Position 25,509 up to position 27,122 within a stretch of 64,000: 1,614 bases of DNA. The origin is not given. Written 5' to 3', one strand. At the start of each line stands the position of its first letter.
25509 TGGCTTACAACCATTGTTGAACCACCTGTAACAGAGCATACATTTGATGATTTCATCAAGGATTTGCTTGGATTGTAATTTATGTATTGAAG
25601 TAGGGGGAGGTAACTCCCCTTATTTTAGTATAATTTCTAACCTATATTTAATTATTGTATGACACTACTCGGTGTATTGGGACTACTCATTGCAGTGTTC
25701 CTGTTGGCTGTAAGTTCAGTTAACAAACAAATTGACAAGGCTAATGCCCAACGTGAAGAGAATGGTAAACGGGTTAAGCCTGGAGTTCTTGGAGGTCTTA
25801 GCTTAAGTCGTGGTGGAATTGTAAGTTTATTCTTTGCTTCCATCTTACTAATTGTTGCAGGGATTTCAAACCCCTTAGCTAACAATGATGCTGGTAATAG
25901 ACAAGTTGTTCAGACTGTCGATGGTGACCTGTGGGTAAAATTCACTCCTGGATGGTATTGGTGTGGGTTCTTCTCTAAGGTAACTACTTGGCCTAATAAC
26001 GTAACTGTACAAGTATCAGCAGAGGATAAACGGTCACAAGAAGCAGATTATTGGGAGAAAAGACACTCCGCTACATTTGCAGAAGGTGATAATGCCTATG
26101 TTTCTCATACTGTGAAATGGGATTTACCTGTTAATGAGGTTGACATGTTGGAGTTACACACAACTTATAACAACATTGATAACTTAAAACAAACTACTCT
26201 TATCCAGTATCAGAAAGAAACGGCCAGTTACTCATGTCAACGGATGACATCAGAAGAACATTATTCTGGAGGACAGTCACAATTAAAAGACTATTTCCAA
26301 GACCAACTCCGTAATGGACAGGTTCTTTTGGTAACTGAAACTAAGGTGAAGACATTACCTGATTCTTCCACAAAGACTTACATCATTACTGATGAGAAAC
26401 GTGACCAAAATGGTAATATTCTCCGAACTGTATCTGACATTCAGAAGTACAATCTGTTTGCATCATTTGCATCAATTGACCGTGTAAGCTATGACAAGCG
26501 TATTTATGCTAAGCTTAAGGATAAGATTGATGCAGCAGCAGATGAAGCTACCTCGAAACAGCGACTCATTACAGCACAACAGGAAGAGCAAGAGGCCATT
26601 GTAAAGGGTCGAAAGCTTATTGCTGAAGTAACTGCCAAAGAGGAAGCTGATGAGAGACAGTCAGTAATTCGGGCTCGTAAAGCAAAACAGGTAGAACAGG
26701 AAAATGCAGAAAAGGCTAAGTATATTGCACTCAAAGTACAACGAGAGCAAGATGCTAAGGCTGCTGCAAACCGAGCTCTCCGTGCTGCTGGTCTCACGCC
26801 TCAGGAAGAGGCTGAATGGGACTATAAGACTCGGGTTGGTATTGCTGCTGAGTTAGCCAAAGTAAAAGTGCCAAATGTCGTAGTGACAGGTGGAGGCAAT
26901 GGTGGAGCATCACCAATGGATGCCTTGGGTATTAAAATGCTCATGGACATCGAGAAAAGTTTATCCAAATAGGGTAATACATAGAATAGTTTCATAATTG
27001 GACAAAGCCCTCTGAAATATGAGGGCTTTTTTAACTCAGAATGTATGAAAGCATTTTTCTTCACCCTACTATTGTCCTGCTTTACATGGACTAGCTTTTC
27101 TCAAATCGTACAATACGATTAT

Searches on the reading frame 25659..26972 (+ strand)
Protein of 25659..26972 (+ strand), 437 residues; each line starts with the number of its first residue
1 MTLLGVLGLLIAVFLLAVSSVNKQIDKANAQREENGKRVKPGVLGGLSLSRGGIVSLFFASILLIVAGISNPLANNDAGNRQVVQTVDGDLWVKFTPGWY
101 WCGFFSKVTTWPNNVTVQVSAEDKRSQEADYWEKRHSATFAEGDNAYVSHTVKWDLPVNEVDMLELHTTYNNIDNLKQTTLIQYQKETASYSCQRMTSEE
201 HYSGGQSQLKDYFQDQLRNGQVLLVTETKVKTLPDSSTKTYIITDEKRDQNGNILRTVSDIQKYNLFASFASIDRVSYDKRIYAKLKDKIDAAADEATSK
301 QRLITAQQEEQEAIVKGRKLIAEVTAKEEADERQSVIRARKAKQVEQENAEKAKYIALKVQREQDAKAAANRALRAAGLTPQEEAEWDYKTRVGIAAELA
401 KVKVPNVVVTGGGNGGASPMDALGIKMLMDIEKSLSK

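Call 15: search_protein_families(library=phrogs, proteins=[window:25659-26972:+], max_evalue=0.00001)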
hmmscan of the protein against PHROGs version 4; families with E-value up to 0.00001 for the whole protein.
window:25659-26972:+ (437 aa): 2 families
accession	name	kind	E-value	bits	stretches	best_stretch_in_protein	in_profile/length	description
phrog_11908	-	unknown function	3.1e-47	162.3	1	62-371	16-338/430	-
phrog_200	-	other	8.3e-07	29.4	1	56-218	85-238/379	lipoprotein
